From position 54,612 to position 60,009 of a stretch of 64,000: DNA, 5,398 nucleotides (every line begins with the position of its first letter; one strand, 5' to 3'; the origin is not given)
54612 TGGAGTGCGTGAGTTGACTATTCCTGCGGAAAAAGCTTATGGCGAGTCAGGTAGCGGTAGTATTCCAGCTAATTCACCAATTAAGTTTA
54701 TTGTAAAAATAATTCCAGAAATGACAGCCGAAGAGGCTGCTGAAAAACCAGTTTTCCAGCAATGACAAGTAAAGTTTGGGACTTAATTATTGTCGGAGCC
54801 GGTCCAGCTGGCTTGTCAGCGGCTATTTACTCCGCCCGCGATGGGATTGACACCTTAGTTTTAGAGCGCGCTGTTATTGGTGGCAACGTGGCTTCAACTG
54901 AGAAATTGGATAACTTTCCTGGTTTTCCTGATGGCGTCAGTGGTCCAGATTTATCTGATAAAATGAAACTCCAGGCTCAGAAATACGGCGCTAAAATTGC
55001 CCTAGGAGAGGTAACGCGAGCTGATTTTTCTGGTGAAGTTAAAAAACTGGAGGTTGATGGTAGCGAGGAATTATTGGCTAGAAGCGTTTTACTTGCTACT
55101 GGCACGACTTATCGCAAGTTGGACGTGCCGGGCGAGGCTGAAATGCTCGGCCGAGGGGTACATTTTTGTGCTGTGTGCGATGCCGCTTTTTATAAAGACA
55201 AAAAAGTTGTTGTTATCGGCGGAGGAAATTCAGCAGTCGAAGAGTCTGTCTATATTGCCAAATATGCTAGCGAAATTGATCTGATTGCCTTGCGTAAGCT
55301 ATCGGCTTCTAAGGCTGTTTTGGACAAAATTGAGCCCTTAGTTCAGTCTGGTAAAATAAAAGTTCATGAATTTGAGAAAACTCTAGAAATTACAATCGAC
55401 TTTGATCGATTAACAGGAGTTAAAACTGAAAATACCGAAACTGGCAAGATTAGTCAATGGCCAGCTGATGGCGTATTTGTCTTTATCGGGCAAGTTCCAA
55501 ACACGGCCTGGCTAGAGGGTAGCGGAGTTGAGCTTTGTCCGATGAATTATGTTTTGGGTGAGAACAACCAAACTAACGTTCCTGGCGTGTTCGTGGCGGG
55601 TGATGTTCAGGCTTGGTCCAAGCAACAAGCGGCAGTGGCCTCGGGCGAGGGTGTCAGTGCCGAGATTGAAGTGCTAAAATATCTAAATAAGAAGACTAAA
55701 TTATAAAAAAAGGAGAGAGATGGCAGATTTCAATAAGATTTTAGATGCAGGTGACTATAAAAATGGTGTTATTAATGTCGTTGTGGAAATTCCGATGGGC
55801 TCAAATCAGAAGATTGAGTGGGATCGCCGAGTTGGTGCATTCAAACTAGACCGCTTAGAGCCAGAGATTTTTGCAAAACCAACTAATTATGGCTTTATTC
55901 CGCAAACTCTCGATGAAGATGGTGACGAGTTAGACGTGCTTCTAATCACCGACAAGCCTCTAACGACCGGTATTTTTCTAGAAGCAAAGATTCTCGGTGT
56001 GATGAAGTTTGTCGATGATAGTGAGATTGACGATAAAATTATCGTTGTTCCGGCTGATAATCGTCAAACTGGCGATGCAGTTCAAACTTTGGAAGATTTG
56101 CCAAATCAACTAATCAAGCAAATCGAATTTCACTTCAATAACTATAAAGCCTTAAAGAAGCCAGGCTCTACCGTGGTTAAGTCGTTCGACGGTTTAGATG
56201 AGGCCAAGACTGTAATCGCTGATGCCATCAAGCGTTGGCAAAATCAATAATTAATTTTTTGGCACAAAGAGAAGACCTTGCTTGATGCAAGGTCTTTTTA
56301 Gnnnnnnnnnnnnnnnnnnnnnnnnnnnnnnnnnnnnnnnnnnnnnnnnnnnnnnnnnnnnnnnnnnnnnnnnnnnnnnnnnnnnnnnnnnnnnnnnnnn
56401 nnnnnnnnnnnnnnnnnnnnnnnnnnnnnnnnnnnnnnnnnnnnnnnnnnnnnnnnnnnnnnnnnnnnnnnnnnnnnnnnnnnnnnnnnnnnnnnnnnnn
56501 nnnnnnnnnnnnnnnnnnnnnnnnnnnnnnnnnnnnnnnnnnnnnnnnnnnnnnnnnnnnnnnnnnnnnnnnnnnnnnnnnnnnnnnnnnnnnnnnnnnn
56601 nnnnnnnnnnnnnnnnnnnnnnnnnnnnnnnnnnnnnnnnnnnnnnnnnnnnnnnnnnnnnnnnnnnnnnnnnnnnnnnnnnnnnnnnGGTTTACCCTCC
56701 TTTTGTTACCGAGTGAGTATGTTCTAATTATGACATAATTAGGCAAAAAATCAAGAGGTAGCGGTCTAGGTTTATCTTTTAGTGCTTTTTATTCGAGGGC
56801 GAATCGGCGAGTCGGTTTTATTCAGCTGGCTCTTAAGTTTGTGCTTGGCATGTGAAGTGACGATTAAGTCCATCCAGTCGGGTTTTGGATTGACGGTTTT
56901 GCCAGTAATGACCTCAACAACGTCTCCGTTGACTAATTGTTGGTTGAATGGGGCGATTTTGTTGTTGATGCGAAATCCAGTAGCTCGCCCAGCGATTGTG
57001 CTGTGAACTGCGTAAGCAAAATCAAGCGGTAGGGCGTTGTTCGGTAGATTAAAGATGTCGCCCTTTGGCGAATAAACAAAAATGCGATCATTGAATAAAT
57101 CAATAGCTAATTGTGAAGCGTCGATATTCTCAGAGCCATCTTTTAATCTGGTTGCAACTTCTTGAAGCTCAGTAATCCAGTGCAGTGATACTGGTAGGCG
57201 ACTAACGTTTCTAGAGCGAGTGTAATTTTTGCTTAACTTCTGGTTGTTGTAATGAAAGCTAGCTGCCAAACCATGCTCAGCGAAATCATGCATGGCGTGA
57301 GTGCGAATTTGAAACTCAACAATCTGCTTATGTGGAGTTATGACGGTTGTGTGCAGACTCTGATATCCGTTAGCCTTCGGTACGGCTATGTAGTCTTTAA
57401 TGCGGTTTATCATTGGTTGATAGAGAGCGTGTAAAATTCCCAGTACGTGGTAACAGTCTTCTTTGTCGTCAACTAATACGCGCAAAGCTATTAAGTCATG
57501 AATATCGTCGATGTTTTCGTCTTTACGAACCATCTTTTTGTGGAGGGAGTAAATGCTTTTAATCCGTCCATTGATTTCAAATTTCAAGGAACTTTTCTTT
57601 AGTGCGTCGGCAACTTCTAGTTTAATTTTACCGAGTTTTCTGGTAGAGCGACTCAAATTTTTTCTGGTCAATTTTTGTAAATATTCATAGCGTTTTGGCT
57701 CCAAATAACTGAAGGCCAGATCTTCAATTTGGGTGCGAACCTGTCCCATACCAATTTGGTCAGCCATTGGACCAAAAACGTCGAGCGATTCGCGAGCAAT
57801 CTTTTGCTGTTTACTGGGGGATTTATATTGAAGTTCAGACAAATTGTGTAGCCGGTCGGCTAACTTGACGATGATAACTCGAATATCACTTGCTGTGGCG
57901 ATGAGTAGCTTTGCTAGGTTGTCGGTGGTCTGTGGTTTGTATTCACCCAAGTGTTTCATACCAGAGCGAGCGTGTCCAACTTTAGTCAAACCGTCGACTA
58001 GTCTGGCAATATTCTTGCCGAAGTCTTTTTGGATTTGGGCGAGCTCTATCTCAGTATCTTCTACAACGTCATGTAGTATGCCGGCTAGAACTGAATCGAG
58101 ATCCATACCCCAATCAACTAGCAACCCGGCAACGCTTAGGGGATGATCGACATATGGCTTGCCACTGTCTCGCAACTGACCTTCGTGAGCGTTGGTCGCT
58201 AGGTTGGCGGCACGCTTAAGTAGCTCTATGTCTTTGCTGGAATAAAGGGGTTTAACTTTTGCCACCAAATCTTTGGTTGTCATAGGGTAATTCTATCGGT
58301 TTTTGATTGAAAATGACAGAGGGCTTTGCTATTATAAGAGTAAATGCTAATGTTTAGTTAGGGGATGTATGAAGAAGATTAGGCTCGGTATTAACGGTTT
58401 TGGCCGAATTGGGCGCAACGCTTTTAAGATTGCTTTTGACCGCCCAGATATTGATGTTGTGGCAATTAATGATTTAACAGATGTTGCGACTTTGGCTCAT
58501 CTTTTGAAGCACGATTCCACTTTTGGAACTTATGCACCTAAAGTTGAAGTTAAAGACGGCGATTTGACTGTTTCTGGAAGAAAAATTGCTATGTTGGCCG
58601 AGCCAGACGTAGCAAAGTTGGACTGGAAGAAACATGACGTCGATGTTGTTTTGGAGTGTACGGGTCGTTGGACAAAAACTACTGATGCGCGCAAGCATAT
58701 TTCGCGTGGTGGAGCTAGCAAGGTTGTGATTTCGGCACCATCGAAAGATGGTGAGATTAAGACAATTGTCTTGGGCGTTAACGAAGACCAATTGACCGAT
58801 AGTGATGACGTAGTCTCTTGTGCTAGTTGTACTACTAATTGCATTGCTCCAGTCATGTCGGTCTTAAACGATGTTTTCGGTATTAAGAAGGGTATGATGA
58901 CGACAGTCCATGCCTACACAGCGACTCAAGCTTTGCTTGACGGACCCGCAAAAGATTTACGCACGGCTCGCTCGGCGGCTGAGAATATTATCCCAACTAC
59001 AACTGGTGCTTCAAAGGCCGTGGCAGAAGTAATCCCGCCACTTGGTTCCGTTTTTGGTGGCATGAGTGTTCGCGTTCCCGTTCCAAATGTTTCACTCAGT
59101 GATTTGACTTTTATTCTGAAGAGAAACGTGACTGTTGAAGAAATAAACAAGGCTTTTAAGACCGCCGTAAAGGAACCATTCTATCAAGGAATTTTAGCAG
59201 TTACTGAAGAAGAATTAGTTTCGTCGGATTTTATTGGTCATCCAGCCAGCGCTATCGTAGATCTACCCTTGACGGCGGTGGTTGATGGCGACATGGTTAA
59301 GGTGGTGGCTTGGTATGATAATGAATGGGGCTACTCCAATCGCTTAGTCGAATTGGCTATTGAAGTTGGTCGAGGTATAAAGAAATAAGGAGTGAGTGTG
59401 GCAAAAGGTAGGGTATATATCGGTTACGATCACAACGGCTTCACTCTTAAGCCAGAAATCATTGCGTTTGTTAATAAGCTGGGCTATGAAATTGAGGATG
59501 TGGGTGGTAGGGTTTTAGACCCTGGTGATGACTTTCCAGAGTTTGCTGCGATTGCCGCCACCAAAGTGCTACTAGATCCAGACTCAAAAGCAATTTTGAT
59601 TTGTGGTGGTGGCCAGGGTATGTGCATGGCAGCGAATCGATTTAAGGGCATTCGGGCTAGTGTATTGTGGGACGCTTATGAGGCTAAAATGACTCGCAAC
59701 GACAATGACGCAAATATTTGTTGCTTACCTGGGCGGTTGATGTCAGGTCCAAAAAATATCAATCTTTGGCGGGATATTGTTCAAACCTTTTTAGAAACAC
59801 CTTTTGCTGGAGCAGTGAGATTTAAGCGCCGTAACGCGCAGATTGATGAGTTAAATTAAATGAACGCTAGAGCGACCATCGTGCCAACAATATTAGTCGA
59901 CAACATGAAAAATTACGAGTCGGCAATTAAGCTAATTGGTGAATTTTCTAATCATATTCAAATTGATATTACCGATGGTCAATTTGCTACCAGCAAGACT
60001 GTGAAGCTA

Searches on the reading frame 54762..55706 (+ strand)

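Call 95: search_protein_families(library=pfam, proteins=[window:54762-55706:+], max_evalue=0.00001)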
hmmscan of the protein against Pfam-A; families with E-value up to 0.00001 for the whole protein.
window:54762-55706:+ (314 aa): 10 families
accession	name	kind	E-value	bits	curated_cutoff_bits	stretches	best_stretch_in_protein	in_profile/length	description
PF07992.20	Pyr_redox_2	-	2.9e-43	148.8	26.1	1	7-297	2-291/291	Pyridine nucleotide-disulphide oxidoreductase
PF13738.12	Pyr_redox_3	-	6.7e-23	81.8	30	1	101-280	120-305/305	Pyridine nucleotide-disulphide oxidoreductase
PF01134.28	GIDA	-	3.2e-08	33.5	22.1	0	7-51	1-34/391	Glucose inhibited division protein A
PF13450.12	NAD_binding_8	-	6.6e-08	33.2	21.9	1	10-50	1-41/68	NAD(P)-binding Rossmann-like domain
PF01946.23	Thi4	-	2.2e-07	30.8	26.2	1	6-41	18-55/235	Thi4 family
PF00070.33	Pyr_redox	-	2.6e-07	31.5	22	0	148-223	1-80/82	Pyridine nucleotide-disulphide oxidoreductase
PF12831.13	FAD_oxidored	-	1.2e-06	28.5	27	1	7-45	1-40/416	FAD dependent oxidoreductase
PF01266.30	DAO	-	1.3e-06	28.6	27.9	0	7-41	1-37/353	FAD dependent oxidoreductase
PF13434.12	Lys_Orn_oxgnase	-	5.1e-06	26.3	21.3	0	92-168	133-210/339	L-lysine 6-monooxygenase/L-ornithine 5-monooxygenase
PF03486.20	HI0933_like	-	9.3e-06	25.7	50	0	7-37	2-32/244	HI0933-like protein Rossmann domain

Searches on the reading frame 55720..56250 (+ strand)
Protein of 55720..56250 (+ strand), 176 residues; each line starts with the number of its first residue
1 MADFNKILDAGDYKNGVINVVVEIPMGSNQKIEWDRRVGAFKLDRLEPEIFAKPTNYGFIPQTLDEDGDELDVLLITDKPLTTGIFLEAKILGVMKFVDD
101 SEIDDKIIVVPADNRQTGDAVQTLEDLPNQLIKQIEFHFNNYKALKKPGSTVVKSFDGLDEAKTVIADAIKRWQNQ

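Call 96: search_protein_families(library=pfam, proteins=[window:55720-56250:+], max_evalue=0.00001)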
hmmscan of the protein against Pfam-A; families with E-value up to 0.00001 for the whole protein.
window:55720-56250:+ (176 aa): 1 family
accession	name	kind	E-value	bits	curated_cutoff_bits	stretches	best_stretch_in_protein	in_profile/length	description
PF00719.24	Pyrophosphatase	-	7.2e-47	159.5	23.5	1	20-174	1-153/153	Inorganic pyrophosphatase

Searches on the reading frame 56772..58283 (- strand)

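Call 96: search_protein_families(library=pfam, proteins=[window:56772-58283:-], max_evalue=0.00001)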
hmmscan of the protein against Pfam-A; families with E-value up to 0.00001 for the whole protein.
window:56772-58283:- (503 aa): 4 families
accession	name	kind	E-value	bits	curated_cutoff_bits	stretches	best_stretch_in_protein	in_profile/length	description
PF13328.12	HD_4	-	6.9e-42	143.3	27.2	1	25-179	1-155/156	HD domain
PF04607.23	RelA_SpoT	-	1.6e-39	135.1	27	1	239-349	1-112/113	Region found in RelA / SpoT proteins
PF02824.27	TGS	-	4.9e-14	52.6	22.2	1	401-460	1-60/60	TGS domain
PF01966.28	HD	-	4.7e-10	40.2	22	1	44-147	1-115/116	HD domain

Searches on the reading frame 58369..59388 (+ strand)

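Call 96: search_protein_families(library=pfam, proteins=[window:58369-59388:+], max_evalue=0.00001)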
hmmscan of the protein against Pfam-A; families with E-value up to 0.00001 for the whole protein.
window:58369-59388:+ (339 aa): 2 families
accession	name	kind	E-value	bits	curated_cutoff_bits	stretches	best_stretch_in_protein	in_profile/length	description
PF02800.25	Gp_dh_C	-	1.3e-59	200.8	24.4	1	159-316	1-158/158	Glyceraldehyde 3-phosphate dehydrogenase, C-terminal domain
PF00044.30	Gp_dh_N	-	1.8e-36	124.9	31.7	1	4-103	1-100/101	Glyceraldehyde 3-phosphate dehydrogenase, NAD binding domain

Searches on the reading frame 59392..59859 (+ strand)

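Call 96: search_protein_families(library=pfam, proteins=[window:59392-59859:+], max_evalue=0.00001)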
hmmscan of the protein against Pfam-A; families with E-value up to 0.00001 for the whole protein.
window:59392-59859:+ (155 aa): 1 family
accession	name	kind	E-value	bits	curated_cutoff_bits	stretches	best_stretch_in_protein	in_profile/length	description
PF02502.23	LacAB_rpiB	-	8.9e-38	129.8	24.7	1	8-151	1-138/138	Ribose/Galactose Isomerase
